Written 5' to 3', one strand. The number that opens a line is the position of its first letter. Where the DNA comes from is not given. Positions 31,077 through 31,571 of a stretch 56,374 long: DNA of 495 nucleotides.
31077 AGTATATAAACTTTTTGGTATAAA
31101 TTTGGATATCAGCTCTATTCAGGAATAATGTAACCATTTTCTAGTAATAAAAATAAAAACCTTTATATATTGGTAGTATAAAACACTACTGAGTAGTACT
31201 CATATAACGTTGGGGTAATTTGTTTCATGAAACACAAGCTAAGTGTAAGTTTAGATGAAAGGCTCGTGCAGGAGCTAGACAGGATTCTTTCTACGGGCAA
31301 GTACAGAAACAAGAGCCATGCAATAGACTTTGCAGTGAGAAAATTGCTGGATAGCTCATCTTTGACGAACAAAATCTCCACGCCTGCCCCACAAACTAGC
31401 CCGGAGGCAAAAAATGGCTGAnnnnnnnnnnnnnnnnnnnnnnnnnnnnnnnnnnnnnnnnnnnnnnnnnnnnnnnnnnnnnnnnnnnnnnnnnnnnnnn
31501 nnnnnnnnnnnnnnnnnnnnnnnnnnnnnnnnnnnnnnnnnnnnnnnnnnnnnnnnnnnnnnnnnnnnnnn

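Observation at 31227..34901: Tandem array of ribbon-helix-helix + paralogous membrane protein modules (RHH-P1, RHH-P2, RHH-P3, P4)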

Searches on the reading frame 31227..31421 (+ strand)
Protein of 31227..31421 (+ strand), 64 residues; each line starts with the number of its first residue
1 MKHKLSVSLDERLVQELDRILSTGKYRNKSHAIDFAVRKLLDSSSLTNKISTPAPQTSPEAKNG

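Call 4: search_protein_families(library=pfam, proteins=[window:31227-31421:+], max_evalue=1)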
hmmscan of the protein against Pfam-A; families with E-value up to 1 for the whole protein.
window:31227-31421:+ (64 aa): 0 families

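Call 18: search_protein_families(library=ncbifam, proteins=[window:31227-31421:+], max_evalue=1)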
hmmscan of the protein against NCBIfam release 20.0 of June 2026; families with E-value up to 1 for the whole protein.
window:31227-31421:+ (64 aa): 7 families
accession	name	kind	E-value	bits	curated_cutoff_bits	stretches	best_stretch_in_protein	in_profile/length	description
NF058555.1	TransRegCdrSHalo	equivalog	9.3e-06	25.6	100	1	13-47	12-46/61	transcriptional regulator CdrS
NF002815.0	PRK02967.1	equivalog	5.7e-05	23.2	83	1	3-49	2-48/139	nickel-responsive transcriptional regulator NikR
NF003381.0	PRK04460.1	equivalog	0.00015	21.8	105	1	4-44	6-46/139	nickel-responsive transcriptional regulator NikR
TIGR02793.1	nikR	equivalog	0.00043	20.6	175.45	1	3-47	1-45/129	nickel-responsive transcriptional regulator NikR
NF002169.0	PRK01002.1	subfamily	0.0012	18.8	111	1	4-43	6-45/141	nickel responsive regulator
NF001884.0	PRK00630.1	subfamily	0.015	15.4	119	1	4-42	12-50/148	nickel responsive regulator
TIGR02606.1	antidote_CC2985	hypoth_equivalog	0.031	14.3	46.2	1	6-43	3-40/70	type II toxin-antitoxin system ParD family antitoxin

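Call 19: search_protein_families(library=padloc, proteins=[window:31227-31421:+], max_evalue=0.1)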
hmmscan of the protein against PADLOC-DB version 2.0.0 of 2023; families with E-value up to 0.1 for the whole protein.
window:31227-31421:+ (64 aa): 0 families

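Call 106: search_protein_families(library=phrogs, proteins=[window:31227-31421:+], max_evalue=0.01)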
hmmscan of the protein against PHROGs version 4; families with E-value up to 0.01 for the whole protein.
window:31227-31421:+ (64 aa): 1 family
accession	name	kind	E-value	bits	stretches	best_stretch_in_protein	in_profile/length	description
phrog_30228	-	unknown function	0.0044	17.9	1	4-32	9-37/53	-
